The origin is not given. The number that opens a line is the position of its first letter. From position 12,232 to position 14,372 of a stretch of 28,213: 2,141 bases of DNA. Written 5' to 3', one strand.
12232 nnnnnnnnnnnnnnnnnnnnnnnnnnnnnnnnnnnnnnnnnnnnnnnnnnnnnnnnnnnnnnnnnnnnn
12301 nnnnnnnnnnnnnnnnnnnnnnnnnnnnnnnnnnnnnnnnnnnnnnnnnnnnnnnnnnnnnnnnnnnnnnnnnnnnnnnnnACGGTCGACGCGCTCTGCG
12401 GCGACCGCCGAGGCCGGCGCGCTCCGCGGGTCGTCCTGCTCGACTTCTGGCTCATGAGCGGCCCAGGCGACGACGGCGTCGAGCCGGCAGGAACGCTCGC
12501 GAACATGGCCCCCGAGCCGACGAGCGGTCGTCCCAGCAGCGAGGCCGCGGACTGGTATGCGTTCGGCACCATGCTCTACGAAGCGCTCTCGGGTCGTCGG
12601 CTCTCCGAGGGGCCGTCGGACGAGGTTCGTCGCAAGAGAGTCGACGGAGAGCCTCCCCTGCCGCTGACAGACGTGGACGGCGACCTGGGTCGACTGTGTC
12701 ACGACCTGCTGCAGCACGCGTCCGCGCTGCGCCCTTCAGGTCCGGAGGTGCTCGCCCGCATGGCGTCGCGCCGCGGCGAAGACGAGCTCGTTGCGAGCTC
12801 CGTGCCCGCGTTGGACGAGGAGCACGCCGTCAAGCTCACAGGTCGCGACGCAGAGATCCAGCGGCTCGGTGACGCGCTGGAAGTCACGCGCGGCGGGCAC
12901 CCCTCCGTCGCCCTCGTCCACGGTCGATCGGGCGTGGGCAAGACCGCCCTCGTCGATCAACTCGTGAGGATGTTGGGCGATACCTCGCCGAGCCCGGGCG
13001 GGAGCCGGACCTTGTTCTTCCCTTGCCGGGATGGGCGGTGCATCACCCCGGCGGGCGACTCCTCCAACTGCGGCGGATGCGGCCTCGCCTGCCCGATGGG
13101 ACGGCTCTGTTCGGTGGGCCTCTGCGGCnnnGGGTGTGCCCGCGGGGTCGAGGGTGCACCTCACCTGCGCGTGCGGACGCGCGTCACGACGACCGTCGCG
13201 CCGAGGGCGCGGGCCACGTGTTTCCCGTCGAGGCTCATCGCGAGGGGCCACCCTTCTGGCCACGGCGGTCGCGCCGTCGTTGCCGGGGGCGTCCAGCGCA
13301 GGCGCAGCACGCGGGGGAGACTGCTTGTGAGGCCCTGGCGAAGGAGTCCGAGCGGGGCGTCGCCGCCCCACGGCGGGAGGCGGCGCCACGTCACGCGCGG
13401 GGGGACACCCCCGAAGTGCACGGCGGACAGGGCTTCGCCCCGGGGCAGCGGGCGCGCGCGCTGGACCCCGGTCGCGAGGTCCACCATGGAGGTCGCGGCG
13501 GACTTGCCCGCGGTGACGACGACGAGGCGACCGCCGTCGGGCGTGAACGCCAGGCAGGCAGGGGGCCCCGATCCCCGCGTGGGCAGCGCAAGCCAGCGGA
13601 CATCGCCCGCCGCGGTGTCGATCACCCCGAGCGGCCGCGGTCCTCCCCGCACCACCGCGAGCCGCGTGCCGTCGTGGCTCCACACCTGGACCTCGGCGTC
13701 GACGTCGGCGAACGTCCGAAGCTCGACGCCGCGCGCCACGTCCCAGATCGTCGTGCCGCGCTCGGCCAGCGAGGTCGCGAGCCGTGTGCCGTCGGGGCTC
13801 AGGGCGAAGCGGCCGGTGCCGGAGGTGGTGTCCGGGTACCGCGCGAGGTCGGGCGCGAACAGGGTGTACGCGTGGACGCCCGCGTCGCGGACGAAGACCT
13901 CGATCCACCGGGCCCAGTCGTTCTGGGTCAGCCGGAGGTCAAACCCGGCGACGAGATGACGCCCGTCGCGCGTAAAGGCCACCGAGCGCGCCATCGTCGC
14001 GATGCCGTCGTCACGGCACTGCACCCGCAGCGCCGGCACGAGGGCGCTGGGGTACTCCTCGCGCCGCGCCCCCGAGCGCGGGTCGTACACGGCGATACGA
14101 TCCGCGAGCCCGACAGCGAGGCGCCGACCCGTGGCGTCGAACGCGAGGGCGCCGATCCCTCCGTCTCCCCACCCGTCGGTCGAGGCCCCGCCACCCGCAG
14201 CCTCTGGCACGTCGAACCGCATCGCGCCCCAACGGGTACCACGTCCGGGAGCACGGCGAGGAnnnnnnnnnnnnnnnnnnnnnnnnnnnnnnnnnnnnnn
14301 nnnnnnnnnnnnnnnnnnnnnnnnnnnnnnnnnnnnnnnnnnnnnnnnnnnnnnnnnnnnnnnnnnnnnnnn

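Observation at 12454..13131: Fragment of a STAND-type Ser/Thr kinase (kinase C-lobe + AAA_16 start), convergent with a WD40 gene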

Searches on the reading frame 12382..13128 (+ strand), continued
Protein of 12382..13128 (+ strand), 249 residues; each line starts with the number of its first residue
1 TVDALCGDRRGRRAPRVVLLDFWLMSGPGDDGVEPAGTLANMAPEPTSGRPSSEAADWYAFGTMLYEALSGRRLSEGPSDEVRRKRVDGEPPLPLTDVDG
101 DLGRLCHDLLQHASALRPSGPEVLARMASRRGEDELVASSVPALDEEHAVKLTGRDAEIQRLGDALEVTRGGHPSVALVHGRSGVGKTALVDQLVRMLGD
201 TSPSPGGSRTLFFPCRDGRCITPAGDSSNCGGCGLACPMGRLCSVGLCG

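Call 29: search_protein_families(library=pfam, proteins=[P0074, P0079, P0080, P0088, P0101, P0116, P0121], max_evalue=0.001)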
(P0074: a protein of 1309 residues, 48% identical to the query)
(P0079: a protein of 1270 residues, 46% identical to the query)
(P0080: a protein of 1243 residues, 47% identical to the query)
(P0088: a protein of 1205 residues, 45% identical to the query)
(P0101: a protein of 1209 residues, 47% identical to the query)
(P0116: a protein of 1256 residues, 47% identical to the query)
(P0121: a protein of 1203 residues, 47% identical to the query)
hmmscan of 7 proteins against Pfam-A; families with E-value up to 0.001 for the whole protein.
P0074 (1309 aa): 3 families
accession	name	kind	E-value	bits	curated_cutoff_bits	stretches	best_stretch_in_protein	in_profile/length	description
PF00069.31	Pkinase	-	6.4e-41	140.9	31.7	2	128-290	93-259/263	Protein kinase domain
PF07714.23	PK_Tyr_Ser-Thr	-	1.7e-25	90.3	23.1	1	4-290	7-256/258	Protein tyrosine and serine/threonine kinase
PF13191.12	AAA_16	-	6.6e-24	85.7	32.6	1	316-518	2-167/167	AAA ATPase domain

P0079 (1270 aa): 5 families
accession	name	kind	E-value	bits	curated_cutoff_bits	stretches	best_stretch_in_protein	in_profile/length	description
PF00069.31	Pkinase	-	6.4e-38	131.1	31.7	1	15-303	2-259/263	Protein kinase domain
PF13191.12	AAA_16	-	7.5e-27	95.3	32.6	1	332-515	2-167/167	AAA ATPase domain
PF07714.23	PK_Tyr_Ser-Thr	-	2.5e-22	79.8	23.1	1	16-305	3-258/258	Protein tyrosine and serine/threonine kinase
PF01637.24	ATPase_2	-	2.7e-05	24.6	33.2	1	332-505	1-137/225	ATPase domain predominantly from Archaea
PF10923.14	BrxC_BrxD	-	0.00097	18.6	22.2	0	331-380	26-75/414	BREX system ATP-binding protein BrxC/D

P0080 (1243 aa): 6 families
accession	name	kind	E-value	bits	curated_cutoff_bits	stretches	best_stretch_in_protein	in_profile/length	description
PF00069.31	Pkinase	-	6.6e-43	147.4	31.7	1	12-287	1-259/263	Protein kinase domain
PF07714.23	PK_Tyr_Ser-Thr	-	2.5e-29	102.8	23.1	1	14-286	3-255/258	Protein tyrosine and serine/threonine kinase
PF13191.12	AAA_16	-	5.1e-25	89.3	32.6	1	310-498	1-166/167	AAA ATPase domain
PF03109.22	ABC1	-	6.6e-05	22.6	22.9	1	148-189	179-220/244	ABC1 atypical kinase-like domain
PF13401.12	AAA_22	-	0.00013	22.7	27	1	338-487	10-104/130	AAA domain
PF01637.24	ATPase_2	-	0.00014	22.2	33.2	1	311-362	1-48/225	ATPase domain predominantly from Archaea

P0088 (1205 aa): 8 families
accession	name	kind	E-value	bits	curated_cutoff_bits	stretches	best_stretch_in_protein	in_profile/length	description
PF00069.31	Pkinase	-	3.5e-39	135.2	31.7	1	14-289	2-252/263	Protein kinase domain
PF13191.12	AAA_16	-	1.8e-29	103.8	32.6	1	316-498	1-167/167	AAA ATPase domain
PF07714.23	PK_Tyr_Ser-Thr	-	2.8e-25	89.5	23.1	1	15-295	3-255/258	Protein tyrosine and serine/threonine kinase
PF13401.12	AAA_22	-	3.4e-07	31.1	27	1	337-500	3-123/130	AAA domain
PF17667.7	Pkinase_fungal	-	9.6e-06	25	24.1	1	144-213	288-363/387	Fungal protein kinase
PF05729.18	NACHT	-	3.5e-05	24.1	26.7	0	340-369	1-30/167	NACHT domain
PF03109.22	ABC1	-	3.6e-05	23.5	22.9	1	156-196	181-221/244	ABC1 atypical kinase-like domain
PF01637.24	ATPase_2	-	0.0006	20.1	33.2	0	317-364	1-45/225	ATPase domain predominantly from Archaea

P0101 (1209 aa): 4 families
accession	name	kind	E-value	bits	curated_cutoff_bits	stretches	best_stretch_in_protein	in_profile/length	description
PF00069.31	Pkinase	-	5.3e-40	137.9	31.7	1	2-267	13-259/263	Protein kinase domain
PF07714.23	PK_Tyr_Ser-Thr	-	2.5e-24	86.4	23.1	1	9-268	24-257/258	Protein tyrosine and serine/threonine kinase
PF13191.12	AAA_16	-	5.1e-21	76.3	32.6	1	287-469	1-166/167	AAA ATPase domain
PF13401.12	AAA_22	-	0.0002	22.1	27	0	313-406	8-96/130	AAA domain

P0116 (1256 aa): 8 families
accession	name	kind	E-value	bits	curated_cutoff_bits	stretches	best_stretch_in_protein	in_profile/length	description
PF00069.31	Pkinase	-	1.3e-39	136.7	31.7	1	26-309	2-259/263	Protein kinase domain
PF07714.23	PK_Tyr_Ser-Thr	-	1.3e-28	100.4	23.1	1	26-309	2-256/258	Protein tyrosine and serine/threonine kinase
PF13191.12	AAA_16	-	1.1e-25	91.5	32.6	1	331-513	2-167/167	AAA ATPase domain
PF03109.22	ABC1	-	6.5e-05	22.6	22.9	1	65-205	118-219/244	ABC1 atypical kinase-like domain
PF25199.1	nSTAND_NTPase5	-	8.9e-05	22.8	34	1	341-401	29-90/145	Novel STAND NTPase 5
PF05729.18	NACHT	-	0.00012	22.4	26.7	1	355-431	2-84/167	NACHT domain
PF01637.24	ATPase_2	-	0.00027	21.3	33.2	1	331-401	1-68/225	ATPase domain predominantly from Archaea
PF13401.12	AAA_22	-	0.00037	21.3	27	0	356-515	8-123/130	AAA domain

P0121 (1203 aa): 6 families
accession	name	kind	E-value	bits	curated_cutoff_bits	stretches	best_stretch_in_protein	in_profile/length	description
PF00069.31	Pkinase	-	1.4e-40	139.8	31.7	1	33-230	3-201/263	Protein kinase domain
PF07714.23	PK_Tyr_Ser-Thr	-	1.2e-27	97.3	23.1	1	34-234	4-213/258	Protein tyrosine and serine/threonine kinase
PF13191.12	AAA_16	-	1.5e-25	91.1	32.6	1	284-464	2-167/167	AAA ATPase domain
PF03109.22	ABC1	-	1.6e-05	24.6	22.9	1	100-183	142-222/244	ABC1 atypical kinase-like domain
PF06293.20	Kdo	-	5.7e-05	23.1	21.3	1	107-174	99-168/207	Lipopolysaccharide kinase (Kdo/WaaP) family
PF13401.12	AAA_22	-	0.00023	21.9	27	0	307-455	6-109/130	AAA domain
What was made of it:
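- On Kinase-WD40 fusion (PkwA-like): Seven relatives scanned with Pfam have no WD40 (call 29).
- Their architecture is Pkinase + AAA_16 + about 700 aa (call 29).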

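Call 37: find_homologous_proteins(query=P0020, max_evalue=0.001)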
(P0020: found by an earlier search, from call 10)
Query P0020 (187 aa): 3 proteins with E <= 0.001 among 8000 candidates.
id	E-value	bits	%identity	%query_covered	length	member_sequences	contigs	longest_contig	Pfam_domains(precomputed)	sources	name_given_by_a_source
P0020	9.6e-107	373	100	100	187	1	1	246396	-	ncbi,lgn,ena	-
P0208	1.5e-66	242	68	100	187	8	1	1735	-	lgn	-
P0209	5.3e-63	230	67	100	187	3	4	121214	-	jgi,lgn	jgi:hypothetical protein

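Call 38: find_encoding_contigs(protein=P0209, flank=10000, max_places=6)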
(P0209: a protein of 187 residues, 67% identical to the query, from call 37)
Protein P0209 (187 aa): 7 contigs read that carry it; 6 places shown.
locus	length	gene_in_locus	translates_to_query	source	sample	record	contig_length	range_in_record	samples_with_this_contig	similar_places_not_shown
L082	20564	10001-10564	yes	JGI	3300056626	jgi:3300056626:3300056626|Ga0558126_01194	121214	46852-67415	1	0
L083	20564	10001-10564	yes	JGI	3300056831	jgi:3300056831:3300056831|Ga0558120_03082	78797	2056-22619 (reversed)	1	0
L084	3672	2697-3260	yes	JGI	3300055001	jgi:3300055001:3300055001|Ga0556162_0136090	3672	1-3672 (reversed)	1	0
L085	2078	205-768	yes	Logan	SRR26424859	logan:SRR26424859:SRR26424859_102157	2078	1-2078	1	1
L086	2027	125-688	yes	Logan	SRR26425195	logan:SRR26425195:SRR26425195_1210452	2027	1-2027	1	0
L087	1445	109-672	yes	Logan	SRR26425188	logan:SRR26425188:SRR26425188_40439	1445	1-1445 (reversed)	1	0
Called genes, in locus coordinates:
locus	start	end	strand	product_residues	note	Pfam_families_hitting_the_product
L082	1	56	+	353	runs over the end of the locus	-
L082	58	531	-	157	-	PF00210:Ferritin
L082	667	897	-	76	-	PF04324:Fer2_BFD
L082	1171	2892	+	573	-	PF00069:Pkinase, PF03109:ABC1 (faint), PF07714:PK_Tyr_Ser-Thr, PF01636:APH (faint)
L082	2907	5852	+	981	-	PF07719:TPR_2 (faint), PF08308:PEGA, PF13620:CarboxypepD_reg (faint), PF08308:PEGA, PF07715:Plug, PF00593:TonB_dep_Rec_b-barrel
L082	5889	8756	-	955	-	PF04885:Stig1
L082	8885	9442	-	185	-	PF01555:N6_N4_Mtase (faint), PF08241:Methyltransf_11 (faint)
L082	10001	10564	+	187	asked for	-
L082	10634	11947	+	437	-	PF02834:LigT_PEase (weak), PF13563:2_5_RNA_ligase2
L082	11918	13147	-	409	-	PF01609:DDE_Tnp_1 (weak)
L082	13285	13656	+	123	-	-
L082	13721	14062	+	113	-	-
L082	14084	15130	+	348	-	PF04233:Phage_Mu_F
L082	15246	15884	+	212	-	-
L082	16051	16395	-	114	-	PF01546:Peptidase_M20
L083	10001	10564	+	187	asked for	-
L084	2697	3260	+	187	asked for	-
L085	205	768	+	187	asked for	-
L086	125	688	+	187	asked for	-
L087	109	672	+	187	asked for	-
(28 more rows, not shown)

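Call 39: find_encoding_contigs(protein=P0208, flank=10000, max_places=6)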
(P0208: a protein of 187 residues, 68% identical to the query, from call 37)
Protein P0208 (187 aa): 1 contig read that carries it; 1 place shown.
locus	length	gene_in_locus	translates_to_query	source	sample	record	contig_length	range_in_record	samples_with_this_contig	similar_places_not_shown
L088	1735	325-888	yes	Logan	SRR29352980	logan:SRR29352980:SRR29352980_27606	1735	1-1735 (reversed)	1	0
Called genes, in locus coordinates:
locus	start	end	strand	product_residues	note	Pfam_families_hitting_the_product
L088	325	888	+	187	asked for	-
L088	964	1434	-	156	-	-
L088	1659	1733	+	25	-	?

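Call 50: search_protein_families(library=padloc, proteins=[window:12382-13128:+, P0019, P0020], max_evalue=0.01)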
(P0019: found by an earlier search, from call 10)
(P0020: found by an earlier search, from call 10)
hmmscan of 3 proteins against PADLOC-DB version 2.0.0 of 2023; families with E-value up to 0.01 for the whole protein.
window:12382-13128:+ (249 aa): 16 families
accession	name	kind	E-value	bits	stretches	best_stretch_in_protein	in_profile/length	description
PDLC04138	mad6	-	3e-14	50.8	1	36-130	214-313/659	mads_6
PDLC04042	PD-T4-6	-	3.9e-09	34.6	1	36-117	173-254/292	-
PDLC04053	PD-T4-6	-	6.2e-09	33.7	1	17-133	150-273/311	-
PDLC04041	PD-T4-6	-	4.4e-07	27.5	1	14-94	167-254/443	-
PDLC01088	C3a189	-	1.5e-06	25.1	1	36-94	169-224/840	kinase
PDLC04064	PD-T4-6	-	1.8e-06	25.1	1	36-140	181-284/369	-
PDLC04039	PD-T4-6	-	6.8e-06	23.3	1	36-76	176-216/458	-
PDLC03920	MkoA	-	1.1e-05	21.9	1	34-128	187-275/1112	-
PDLC04043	PD-T4-6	-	5.5e-05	20.4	1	30-94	167-237/452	-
PDLC04054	PD-T4-6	-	0.00014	19.4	1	37-119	175-257/347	-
PDLC04047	PD-T4-6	-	0.00022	18.4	1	37-77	174-214/327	-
PDLC04061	PD-T4-6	-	0.00028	18.5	1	37-73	185-221/510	-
PDLC04057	PD-T4-6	-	0.0024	14.9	1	38-72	173-207/443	-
PDLC01173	STAND_TPR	-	0.0037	13.6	1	130-196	81-144/1114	"Predicted ATPase fused to Xre-HTH and TPR repeats domain, associated with cas1-less I-E system in Streptomyces"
PDLC04048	PD-T4-6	-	0.0057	14.1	1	37-77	174-214/354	-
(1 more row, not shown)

P0019 (353 aa): 0 families

P0020 (187 aa): 0 families

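Call 60: find_related_loci(query=L001:5444-7012:+, collection=metagenome_contigs, flank=10000)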
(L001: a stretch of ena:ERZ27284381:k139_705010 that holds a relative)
Query L001:5444-7012:+ (523 aa) in metagenome_contigs; peptide patterns used: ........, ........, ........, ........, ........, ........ (x = any residue, [..] = any of these).
600 stretches matched a pattern (row limit reached: there are more); 570 encode a relative of the query (tblastn E <= 1e-3); the best 80 are kept; 79 distinct loci.
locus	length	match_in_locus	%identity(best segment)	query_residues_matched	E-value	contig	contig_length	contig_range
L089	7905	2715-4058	48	72-522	1e-145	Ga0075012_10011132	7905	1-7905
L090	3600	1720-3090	50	71-523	7e-141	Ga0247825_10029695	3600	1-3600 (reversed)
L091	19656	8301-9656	52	72-523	8e-148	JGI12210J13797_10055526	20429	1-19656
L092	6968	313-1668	45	74-517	1e-113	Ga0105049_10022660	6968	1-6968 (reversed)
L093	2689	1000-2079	49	71-429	5e-114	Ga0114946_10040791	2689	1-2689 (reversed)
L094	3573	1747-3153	43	60-517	2e-110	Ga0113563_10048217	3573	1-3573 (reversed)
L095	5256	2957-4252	42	74-498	7e-108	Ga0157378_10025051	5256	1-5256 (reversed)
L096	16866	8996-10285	45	74-495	7e-107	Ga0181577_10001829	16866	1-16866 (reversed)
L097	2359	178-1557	39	74-522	1e-110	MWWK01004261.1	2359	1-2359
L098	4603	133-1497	41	74-519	1e-104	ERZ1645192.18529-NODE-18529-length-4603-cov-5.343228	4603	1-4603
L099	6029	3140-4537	42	70-522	3e-104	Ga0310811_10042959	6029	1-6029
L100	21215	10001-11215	44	60-469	9e-104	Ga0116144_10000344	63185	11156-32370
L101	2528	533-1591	47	74-430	5e-108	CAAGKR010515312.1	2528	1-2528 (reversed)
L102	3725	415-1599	44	73-470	8e-105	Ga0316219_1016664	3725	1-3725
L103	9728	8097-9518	42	74-522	4e-103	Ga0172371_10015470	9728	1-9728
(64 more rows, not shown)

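Call 62: predict_structure(alignment_id=A1)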
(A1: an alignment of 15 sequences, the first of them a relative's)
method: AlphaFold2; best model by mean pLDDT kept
length: 225 residues; sequences in the alignment: 15
mean_pLDDT: 72.5   pTM: 0.49
mean pLDDT of the five models: 72.5, 71.8, 71.2, 68.4, 66.5
residues with pLDDT >= 90: 43; 70-90: 96; 50-70: 45; < 50: 41
segments of 3 or more residues with pLDDT < 50: 1-11, 111-120, 205-218, 222-225
pLDDT, mean of each block of 10 residues (from residue 1): 43 70 87 93 90 83 84 90 94 94 76 43 61 86 83 81 83 69 59 56 42 41 47
secondary structure, 60 per line:
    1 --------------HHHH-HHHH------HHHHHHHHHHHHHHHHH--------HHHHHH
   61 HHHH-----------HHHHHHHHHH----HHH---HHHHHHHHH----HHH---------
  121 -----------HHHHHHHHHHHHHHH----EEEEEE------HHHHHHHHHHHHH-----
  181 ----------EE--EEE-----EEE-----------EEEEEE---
elements in order: H15-18 H20-23 H30-46 H55-64 H76-85 H96-104 H132-146 E151-156 H163-175 E195-197 E203-205 E217-222
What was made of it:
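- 12427..12753 (+): Kinase C-lobe remnant, subdomains VII-XI: DFW 12442-12450, APE 12508-12516, DWYAFG 12550-12567, RP 12730-12735. The N-lobe, alpha-C, HRD catalytic loop and the Gly of DFG are missing. AlphaFold pLDDT is 83-94 for these helices (call 62).
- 13024..13128 (+): One Stig1-type six-cysteine repeat unit (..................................), in frame, followed by Gly and the stop codon. It is a module typical of secreted proteins, here sitting in an ORF with no signal peptide. AlphaFold pLDDT is 41-59 (call 62).
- The AlphaFold model has no confident global fold, with pTM 0.49 and tail pLDDT 41-59 (call 62). C-lobe helices are predicted with pLDDT 83-94 (call 62). pTM is 0.49 (call 62).
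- Tried and rejected: The AlphaFold model gives locally confident helices inherited from homologues but no confident global fold (call 62).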

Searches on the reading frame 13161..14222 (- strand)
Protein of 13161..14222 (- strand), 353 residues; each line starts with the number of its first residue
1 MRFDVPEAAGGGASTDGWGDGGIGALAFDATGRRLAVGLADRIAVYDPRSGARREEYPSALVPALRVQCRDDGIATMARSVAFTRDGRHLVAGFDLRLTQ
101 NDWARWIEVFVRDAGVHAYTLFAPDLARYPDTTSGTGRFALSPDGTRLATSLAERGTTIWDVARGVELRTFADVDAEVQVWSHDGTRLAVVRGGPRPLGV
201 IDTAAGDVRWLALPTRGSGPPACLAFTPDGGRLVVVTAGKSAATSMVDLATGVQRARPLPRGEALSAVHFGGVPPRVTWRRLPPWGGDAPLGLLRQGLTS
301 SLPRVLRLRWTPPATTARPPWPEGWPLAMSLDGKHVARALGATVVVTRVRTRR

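Call 3: search_protein_families(library=pfam, proteins=[window:13161-14222:-], max_evalue=0.1)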
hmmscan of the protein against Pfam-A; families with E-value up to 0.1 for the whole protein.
window:13161-14222:- (353 aa): 9 families
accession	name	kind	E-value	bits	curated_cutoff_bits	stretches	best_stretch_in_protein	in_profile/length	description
PF25174.1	Beta-prop_THOC3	-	6e-09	35.7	305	1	137-231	175-267/272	THOC3 beta-propeller domain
PF00400.38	WD40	-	2.4e-05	25.1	27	0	79-95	15-32/39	WD domain, G-beta repeat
PF24814.1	WD40_Prp19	-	0.00033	20.2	320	1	136-188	138-192/281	Prp19 WD40 domain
PF07676.18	PD40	-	0.0011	19.3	20.9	0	133-149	7-24/38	WD40-like Beta Propeller Repeat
PF25460.1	Beta-prop_Aladin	-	0.0012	18.5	171.1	0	141-190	118-170/340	Aladin seven-bladed propeller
PF23410.3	Beta-prop_VPS8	-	0.0037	16.7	28.9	0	140-176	73-109/358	Vps8 beta-propeller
PF25173.1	Beta-prop_WDR3_1st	-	0.013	15.6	154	0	139-189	35-87/184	WDR3 first beta-propeller domain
PF23414.1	Beta-prop_EML_2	-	0.015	15.1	90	0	75-187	39-138/266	Echinoderm microtubule-associated protein second beta-propeller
PF25047.1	Beta-prop_TEP1_2nd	-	0.026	14.1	89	0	139-164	96-121/255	TEP-1 second beta-propeller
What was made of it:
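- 13161..14222 (-): Neighbour, not part of the relic: P0019, a divergent 353-aa WD40-type beta-propeller protein, convergent with the relic and ending 29 nt from it. Weak WD40 and beta-propeller Pfam hits (call 3).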

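Call 10: list_cluster_members(proteins=[P0001, window:13161-14222:-, window:11783-12346:-])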
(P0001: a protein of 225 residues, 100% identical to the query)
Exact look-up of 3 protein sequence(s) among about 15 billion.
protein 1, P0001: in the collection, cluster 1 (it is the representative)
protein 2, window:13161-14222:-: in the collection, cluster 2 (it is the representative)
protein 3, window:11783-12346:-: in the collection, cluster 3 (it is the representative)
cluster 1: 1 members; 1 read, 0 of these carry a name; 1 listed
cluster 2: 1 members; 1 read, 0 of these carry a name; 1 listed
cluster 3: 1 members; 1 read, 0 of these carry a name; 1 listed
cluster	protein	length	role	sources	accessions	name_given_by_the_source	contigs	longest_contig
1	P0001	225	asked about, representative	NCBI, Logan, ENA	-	-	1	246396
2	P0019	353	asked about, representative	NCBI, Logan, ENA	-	-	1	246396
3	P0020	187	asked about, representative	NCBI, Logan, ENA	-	-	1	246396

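Call 22: search_protein_families(library=ncbifam, proteins=[window:13161-14222:-], max_evalue=0.1)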
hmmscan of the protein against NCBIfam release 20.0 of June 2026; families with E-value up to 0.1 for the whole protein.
window:13161-14222:- (353 aa): 0 families

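Call 50: search_protein_families(library=padloc, proteins=[P0019, P0020], max_evalue=0.01)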
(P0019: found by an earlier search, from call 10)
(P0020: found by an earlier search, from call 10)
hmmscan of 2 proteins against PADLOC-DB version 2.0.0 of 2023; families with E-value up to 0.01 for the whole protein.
P0019 (353 aa): 0 families

P0020 (187 aa): 0 families
